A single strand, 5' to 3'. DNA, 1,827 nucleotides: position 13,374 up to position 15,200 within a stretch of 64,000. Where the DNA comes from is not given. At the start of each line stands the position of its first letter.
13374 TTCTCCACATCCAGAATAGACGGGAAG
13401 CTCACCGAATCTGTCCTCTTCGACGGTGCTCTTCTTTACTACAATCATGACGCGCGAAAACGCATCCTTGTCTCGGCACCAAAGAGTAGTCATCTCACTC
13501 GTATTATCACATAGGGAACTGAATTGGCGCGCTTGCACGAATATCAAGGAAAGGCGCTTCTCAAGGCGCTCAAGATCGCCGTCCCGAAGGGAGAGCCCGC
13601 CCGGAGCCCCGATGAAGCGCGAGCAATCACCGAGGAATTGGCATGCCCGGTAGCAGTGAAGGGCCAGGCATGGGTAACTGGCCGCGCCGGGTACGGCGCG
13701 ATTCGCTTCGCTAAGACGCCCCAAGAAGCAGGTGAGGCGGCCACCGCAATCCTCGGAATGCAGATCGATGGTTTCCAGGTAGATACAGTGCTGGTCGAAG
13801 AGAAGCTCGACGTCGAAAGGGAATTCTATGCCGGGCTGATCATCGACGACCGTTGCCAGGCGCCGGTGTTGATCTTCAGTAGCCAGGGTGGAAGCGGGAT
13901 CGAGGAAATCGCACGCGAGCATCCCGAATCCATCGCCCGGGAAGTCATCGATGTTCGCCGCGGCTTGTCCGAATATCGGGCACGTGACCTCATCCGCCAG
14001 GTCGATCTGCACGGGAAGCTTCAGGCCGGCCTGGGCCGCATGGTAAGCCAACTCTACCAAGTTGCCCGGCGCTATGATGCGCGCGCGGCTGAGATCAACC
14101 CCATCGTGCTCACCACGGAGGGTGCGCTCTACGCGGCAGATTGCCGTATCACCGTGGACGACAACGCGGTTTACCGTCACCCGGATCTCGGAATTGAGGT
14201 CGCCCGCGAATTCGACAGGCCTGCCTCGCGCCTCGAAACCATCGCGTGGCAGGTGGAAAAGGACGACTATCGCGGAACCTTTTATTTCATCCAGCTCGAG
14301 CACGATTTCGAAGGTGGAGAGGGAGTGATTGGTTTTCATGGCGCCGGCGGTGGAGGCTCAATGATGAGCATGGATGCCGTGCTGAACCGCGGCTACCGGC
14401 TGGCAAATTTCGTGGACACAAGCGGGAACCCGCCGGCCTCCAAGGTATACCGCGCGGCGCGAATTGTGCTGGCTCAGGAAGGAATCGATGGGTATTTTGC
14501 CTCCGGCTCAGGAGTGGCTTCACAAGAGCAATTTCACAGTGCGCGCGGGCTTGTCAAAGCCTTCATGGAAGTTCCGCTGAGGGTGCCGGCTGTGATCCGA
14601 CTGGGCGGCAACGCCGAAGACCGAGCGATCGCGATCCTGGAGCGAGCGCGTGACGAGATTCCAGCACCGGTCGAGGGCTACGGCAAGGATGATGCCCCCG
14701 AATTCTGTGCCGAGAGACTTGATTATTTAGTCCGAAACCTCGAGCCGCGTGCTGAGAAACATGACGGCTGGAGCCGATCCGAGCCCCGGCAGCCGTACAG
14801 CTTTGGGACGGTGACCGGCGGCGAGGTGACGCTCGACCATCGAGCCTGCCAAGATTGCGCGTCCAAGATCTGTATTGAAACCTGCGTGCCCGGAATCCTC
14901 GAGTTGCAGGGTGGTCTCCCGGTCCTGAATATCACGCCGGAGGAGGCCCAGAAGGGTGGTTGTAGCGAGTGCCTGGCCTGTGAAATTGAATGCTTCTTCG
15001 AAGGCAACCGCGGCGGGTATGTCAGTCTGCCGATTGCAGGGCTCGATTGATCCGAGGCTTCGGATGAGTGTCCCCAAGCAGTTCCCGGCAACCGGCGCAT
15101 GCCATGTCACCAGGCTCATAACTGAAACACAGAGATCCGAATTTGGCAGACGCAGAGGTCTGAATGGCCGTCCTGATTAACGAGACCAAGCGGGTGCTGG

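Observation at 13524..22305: Eight-gene operon-like cluster joining citryl-CoA synthetase/lyase-like genes to a homoaconitase-type hydro-lyase, an IDH/HICDH-type dehydrogenase, PrpD and a thioesterase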

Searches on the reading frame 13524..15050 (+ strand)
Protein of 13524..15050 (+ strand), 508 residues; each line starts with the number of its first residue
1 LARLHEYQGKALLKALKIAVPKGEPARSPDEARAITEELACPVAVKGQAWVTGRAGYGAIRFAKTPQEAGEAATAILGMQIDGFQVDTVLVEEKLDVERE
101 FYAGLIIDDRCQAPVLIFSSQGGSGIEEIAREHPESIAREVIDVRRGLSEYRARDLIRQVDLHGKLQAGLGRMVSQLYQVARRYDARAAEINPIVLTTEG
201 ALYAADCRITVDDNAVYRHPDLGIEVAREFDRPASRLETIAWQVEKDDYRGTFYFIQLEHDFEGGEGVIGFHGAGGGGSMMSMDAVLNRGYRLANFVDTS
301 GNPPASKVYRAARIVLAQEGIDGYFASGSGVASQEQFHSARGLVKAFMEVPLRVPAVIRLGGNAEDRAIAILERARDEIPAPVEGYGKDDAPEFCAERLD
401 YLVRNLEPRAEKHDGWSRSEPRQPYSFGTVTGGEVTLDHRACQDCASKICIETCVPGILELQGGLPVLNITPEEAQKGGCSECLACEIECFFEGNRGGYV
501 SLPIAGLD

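Call 3: search_protein_families(library=pfam, proteins=[window:13524-15050:+])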
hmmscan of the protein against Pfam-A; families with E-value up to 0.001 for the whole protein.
window:13524-15050:+ (508 aa): 5 families
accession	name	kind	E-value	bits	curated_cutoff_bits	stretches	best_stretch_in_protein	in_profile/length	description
PF08442.15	ATP-grasp_2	-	7.4e-51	173.1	29.5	1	3-195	1-201/202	ATP-grasp domain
PF13549.11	ATP-grasp_5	-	2e-13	50.7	27.6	1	3-211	9-221/221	ATP-grasp domain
PF16114.10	Citrate_bind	-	1.5e-06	28.3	26.8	1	267-389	30-164/177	ATP citrate lyase citrate-binding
PF24948.1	Citrate_synth_N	-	1e-05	25.5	83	1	97-218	114-227/232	ATP-citrate synthase ATP-grasp domain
PF02786.22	CPSase_L_D2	-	0.00029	20.9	19.8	1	10-109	6-103/211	Carbamoyl-phosphate synthase L chain, ATP binding domain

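Call 4: search_protein_families(library=ncbifam, proteins=[window:13524-15050:+])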
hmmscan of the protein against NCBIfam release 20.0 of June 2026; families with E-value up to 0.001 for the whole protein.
window:13524-15050:+ (508 aa): 3 families
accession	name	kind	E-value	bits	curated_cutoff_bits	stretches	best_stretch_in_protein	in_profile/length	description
NF001913.0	PRK00696.1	equivalog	8.7e-76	255.4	370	1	3-379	2-368/388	ADP-forming succinate--CoA ligase subunit beta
TIGR01016.1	sucCoAbeta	subfamily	2.9e-73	247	375.55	1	3-376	2-365/386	succinate-CoA ligase subunit beta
NF010647.0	PRK14046.1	equivalog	2e-52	178.6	604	1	4-374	3-363/392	malate--CoA ligase subunit beta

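Call 7: find_homologous_proteins(query=window:13524-15050:+)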
Query window:13524-15050:+ (508 aa): 6339 proteins with E <= 0.001 among 8000 candidates; the best 120 are listed.
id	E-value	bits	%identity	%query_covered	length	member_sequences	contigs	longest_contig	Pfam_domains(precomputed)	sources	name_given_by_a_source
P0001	0.0e+0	1072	94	100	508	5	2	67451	PF08442.16,PF16114.11,PF13549.12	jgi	-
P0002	0.0e+0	1064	93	100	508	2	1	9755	PF08442.16,PF16114.11,PF13549.12,PF24948.2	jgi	-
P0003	0.0e+0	1019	89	100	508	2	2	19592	PF08442.16,PF16114.11,PF13549.12,PF24948.2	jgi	-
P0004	0.0e+0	1015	89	100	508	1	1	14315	PF08442.16,PF13549.12,PF24948.2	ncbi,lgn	ncbi:MAG: ATP-grasp domain-containing protein [Anaerolineales bacterium]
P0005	1.6e-296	1002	87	100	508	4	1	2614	PF08442.16,PF16114.11,PF13549.12,PF24948.2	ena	-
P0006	1.7e-295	998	87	100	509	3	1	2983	PF08442.16,PF16114.11,PF13549.12,PF24948.2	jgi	-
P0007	9.1e-295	996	86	100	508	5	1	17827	PF08442.16,PF16114.11,PF13549.12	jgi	-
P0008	1.1e-294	996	87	100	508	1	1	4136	PF08442.16,PF16114.11,PF13549.12,PF24948.2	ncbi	-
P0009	1.8e-294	995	87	100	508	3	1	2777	PF08442.16,PF13549.12,PF24948.2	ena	-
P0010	1.1e-292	989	86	100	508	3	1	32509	PF08442.16,PF16114.11,PF13549.12,PF24948.2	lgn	-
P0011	1.3e-288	976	86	99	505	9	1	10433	PF08442.16,PF16114.11,PF13549.12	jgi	jgi:succinyl-CoA synthetase beta subunit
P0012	5.6e-287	970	84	100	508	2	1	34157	PF08442.16,PF16114.11,PF13549.12,PF24948.2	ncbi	ncbi:MAG: ATP-grasp domain-containing protein [Anaerolineales bacterium]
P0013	2.6e-286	968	84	100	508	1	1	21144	PF08442.16,PF16114.11,PF13549.12,PF24948.2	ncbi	-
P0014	1.3e-271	920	80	100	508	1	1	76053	PF08442.16,PF16114.11,PF13549.12,PF24948.2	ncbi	-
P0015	2.0e-267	906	79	100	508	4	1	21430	PF08442.16,PF16114.11,PF13549.12,PF24948.2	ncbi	-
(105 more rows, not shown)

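Call 8: find_related_loci(query=window:13524-15050:+, collection=genome_contigs, flank=10000)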
Query window:13524-15050:+ (508 aa) in genome_contigs; peptide patterns used: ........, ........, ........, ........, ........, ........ (x = any residue, [..] = any of these).
525 stretches matched a pattern; 407 encode a relative of the query (tblastn E <= 1e-3); the best 80 are kept; 80 distinct loci.
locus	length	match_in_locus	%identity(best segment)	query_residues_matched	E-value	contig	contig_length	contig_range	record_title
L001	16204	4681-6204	94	1-508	0e+0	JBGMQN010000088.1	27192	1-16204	MAG: Anaerolineales bacterium isolate N04_S1C25542 S1CNODE_382_length_27192_cov_51.084166, whole genome shotgun sequence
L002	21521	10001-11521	74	1-507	0e+0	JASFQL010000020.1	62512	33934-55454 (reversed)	MAG: Anaerolineales bacterium isolate D0819S20remetaG_Bin_326 D0819S20remetaG_FD_scaffold_68_c1, whole genome shotgun se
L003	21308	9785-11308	74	1-508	0e+0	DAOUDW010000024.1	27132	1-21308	MAG TPA_asm: Anaerolineales bacterium isolate N14_70 184447, whole genome shotgun sequence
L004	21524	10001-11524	74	1-508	0e+0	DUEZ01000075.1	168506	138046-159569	MAG TPA_asm: Anaerolineae bacterium isolate W379 Contig75, whole genome shotgun sequence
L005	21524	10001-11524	74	1-508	0e+0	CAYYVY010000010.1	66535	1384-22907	MAG TPA_asm: uncultured Anaerolineaceae bacterium isolate SRP214966_co2_133 genome assembly, contig: NODE_372_length_665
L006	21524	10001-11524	74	1-508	0e+0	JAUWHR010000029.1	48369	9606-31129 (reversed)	MAG: Anaerolineae bacterium isolate CSMAG_2273 CSMAG_2273_k141_2681414_length_48369_cov_14.9936, whole genome shotgun se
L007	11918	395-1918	74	1-508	0e+0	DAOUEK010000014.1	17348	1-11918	MAG TPA_asm: Anaerolineales bacterium isolate N6_271 k139_2153794, whole genome shotgun sequence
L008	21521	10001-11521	74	1-507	0e+0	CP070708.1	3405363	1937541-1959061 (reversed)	MAG: Anaerolineaceae bacterium isolate bin52 chromosome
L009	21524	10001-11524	73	1-508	0e+0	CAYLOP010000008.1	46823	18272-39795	MAG TPA_asm: uncultured Anaerolineaceae bacterium isolate binchicken_co34_523 genome assembly, contig: NODE_988_length_4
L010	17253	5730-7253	72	1-508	0e+0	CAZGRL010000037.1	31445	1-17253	MAG TPA_asm: uncultured Anaerolineaceae bacterium isolate binchicken_co34_481 genome assembly, contig: NODE_2062_length_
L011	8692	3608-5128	71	1-508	0e+0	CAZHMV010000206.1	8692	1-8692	MAG TPA_asm: uncultured Anaerolineales bacterium isolate binchicken_co172_219 genome assembly, contig: NODE_7520_length_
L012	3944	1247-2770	71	1-508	0e+0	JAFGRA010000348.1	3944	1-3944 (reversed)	MAG: Anaerolineales bacterium isolate Zod_Metabat.802 k87_11493333, whole genome shotgun sequence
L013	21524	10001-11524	68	1-508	0e+0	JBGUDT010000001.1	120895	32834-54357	MAG: Anaerolineales bacterium isolate 11D-03 NODE_1_length_120895_cov_6.062542, whole genome shotgun sequence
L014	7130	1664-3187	68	1-508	0e+0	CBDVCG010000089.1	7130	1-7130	MAG TPA_asm: uncultured Anaerolineales bacterium isolate SRR22302367_binner13_Refined_69 genome assembly, contig: ERZ266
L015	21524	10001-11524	70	1-508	0e+0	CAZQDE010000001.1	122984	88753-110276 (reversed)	MAG TPA_asm: uncultured Anaerolineaceae bacterium isolate binchicken_co19_417 genome assembly, contig: NODE_57_length_12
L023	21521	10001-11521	62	1-508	0e+0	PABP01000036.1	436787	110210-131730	MAG: Anaerolineaceae bacterium isolate NAT117 112238, whole genome shotgun sequence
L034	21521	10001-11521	61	1-508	0e+0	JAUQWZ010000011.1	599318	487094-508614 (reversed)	MAG: Aggregatilineales bacterium isolate BIN16 contig_29406, whole genome shotgun sequence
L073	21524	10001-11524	60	1-508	0e+0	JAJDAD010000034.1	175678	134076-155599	MAG: candidate division KSB1 bacterium isolate OFTM153 OFTM153_33, whole genome shotgun sequence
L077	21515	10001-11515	58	1-507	0e+0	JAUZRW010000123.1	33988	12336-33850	MAG: Anaerolineae bacterium isolate GS19_ROV16_BS04-AMOR20_M1477 AMOR20_M1477_contig123, whole genome shotgun sequence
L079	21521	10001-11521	61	1-508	0e+0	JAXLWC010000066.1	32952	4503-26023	MAG: Anaerolineae bacterium isolate STL-CHL13 C2.29.fa-66, whole genome shotgun sequence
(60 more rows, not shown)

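Call 22: search_solved_structures(query=window:13524-15050:+, max_evalue=0.001, show_alignments=0)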
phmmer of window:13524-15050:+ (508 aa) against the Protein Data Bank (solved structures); distinct sequences matched with E-value up to 0.001: 19.
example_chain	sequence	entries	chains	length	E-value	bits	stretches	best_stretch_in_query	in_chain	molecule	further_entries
3ufx_B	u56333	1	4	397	1.3e-68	235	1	3-374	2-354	Succinyl-CoA synthetase beta subunit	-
6mgg_B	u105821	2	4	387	9e-40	139.9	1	3-380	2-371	Succinate--CoA ligase [ADP-forming] subunit beta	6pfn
6mel_B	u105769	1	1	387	1e-39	139.7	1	3-374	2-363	Succinate--CoA ligase [ADP-forming] subunit beta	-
6g4q_B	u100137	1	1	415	6.7e-39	137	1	3-373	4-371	Succinate--CoA ligase [ADP-forming] subunit beta, mitochondrial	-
9swj_D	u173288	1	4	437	8.4e-39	136.7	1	3-373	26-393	Succinate--CoA ligase [ADP-forming] subunit beta, mitochondrial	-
1euc_B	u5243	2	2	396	3.2e-38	134.8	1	1-374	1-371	SUCCINYL-COA SYNTHETASE, BETA CHAIN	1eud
2fp4_B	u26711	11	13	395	7.6e-38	133.6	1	4-374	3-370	Succinyl-CoA ligase [GDP-forming] beta-chain, mitochondrial | Succinyl-CoA ligase [GDP-forming] subunit beta, mitochondrial | Succinate--CoA ligase [GDP-forming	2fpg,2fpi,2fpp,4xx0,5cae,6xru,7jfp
6wcv_B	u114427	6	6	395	1.9e-37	132.2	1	4-375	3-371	Succinate--CoA ligase [GDP-forming] subunit beta, mitochondrial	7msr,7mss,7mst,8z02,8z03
6hxq_B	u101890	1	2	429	3.3e-35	124.9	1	43-333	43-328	Citryl-CoA synthetase large subunit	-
1jkj_B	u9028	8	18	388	1.1e-34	123.1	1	3-366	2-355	succinyl-CoA synthetase beta subunit | SUCCINYL-COA SYNTHETASE, BETA SUBUNIT | Succinyl-CoA synthetase beta chain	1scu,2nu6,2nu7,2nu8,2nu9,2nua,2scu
1cqi_B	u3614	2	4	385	1.2e-34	123.1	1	3-366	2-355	PROTEIN (SUCCINYL-COA SYNTHETASE BETA CHAIN) | SUCCINYL-COA SYNTHETASE BETA CHAIN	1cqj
1jll_B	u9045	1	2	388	7.5e-34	120.4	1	3-366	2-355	succinyl-CoA synthetase beta subunit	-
6hxj_A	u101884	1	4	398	3.4e-24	88.5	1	41-376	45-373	ATP-citrate lyase beta-subunit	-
6no2_A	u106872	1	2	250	6.5e-23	84.3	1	3-217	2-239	Succinate--CoA ligase [ADP-forming] subunit beta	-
6no5_A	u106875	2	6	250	6.5e-23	84.3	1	3-217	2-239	Succinate--CoA ligase [ADP-forming] subunit beta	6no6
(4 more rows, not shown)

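Call 39: search_solved_structures(query=window:13524-15050:+, max_evalue=1e-30, show_alignments=2)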
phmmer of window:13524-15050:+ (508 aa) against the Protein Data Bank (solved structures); distinct sequences matched with E-value up to 1e-30: 12.
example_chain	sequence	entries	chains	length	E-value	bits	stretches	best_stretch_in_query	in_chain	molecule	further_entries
3ufx_B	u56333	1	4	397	1.3e-68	235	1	3-374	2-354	Succinyl-CoA synthetase beta subunit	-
6mgg_B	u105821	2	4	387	9e-40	139.9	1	3-380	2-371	Succinate--CoA ligase [ADP-forming] subunit beta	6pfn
6mel_B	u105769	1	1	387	1e-39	139.7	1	3-374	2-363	Succinate--CoA ligase [ADP-forming] subunit beta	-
6g4q_B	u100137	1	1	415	6.7e-39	137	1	3-373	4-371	Succinate--CoA ligase [ADP-forming] subunit beta, mitochondrial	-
9swj_D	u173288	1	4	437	8.4e-39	136.7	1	3-373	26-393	Succinate--CoA ligase [ADP-forming] subunit beta, mitochondrial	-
1euc_B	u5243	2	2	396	3.2e-38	134.8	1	1-374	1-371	SUCCINYL-COA SYNTHETASE, BETA CHAIN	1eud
2fp4_B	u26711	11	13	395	7.6e-38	133.6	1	4-374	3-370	Succinyl-CoA ligase [GDP-forming] beta-chain, mitochondrial | Succinyl-CoA ligase [GDP-forming] subunit beta, mitochondrial | Succinate--CoA ligase [GDP-forming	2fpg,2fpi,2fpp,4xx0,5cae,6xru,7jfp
6wcv_B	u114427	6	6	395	1.9e-37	132.2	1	4-375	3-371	Succinate--CoA ligase [GDP-forming] subunit beta, mitochondrial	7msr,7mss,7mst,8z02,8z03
6hxq_B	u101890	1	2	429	3.3e-35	124.9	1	43-333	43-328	Citryl-CoA synthetase large subunit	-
1jkj_B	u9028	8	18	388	1.1e-34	123.1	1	3-366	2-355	succinyl-CoA synthetase beta subunit | SUCCINYL-COA SYNTHETASE, BETA SUBUNIT | Succinyl-CoA synthetase beta chain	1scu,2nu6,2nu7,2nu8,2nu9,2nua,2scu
1cqi_B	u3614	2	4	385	1.2e-34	123.1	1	3-366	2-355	PROTEIN (SUCCINYL-COA SYNTHETASE BETA CHAIN) | SUCCINYL-COA SYNTHETASE BETA CHAIN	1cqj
1jll_B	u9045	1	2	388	7.5e-34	120.4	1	3-366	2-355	succinyl-CoA synthetase beta subunit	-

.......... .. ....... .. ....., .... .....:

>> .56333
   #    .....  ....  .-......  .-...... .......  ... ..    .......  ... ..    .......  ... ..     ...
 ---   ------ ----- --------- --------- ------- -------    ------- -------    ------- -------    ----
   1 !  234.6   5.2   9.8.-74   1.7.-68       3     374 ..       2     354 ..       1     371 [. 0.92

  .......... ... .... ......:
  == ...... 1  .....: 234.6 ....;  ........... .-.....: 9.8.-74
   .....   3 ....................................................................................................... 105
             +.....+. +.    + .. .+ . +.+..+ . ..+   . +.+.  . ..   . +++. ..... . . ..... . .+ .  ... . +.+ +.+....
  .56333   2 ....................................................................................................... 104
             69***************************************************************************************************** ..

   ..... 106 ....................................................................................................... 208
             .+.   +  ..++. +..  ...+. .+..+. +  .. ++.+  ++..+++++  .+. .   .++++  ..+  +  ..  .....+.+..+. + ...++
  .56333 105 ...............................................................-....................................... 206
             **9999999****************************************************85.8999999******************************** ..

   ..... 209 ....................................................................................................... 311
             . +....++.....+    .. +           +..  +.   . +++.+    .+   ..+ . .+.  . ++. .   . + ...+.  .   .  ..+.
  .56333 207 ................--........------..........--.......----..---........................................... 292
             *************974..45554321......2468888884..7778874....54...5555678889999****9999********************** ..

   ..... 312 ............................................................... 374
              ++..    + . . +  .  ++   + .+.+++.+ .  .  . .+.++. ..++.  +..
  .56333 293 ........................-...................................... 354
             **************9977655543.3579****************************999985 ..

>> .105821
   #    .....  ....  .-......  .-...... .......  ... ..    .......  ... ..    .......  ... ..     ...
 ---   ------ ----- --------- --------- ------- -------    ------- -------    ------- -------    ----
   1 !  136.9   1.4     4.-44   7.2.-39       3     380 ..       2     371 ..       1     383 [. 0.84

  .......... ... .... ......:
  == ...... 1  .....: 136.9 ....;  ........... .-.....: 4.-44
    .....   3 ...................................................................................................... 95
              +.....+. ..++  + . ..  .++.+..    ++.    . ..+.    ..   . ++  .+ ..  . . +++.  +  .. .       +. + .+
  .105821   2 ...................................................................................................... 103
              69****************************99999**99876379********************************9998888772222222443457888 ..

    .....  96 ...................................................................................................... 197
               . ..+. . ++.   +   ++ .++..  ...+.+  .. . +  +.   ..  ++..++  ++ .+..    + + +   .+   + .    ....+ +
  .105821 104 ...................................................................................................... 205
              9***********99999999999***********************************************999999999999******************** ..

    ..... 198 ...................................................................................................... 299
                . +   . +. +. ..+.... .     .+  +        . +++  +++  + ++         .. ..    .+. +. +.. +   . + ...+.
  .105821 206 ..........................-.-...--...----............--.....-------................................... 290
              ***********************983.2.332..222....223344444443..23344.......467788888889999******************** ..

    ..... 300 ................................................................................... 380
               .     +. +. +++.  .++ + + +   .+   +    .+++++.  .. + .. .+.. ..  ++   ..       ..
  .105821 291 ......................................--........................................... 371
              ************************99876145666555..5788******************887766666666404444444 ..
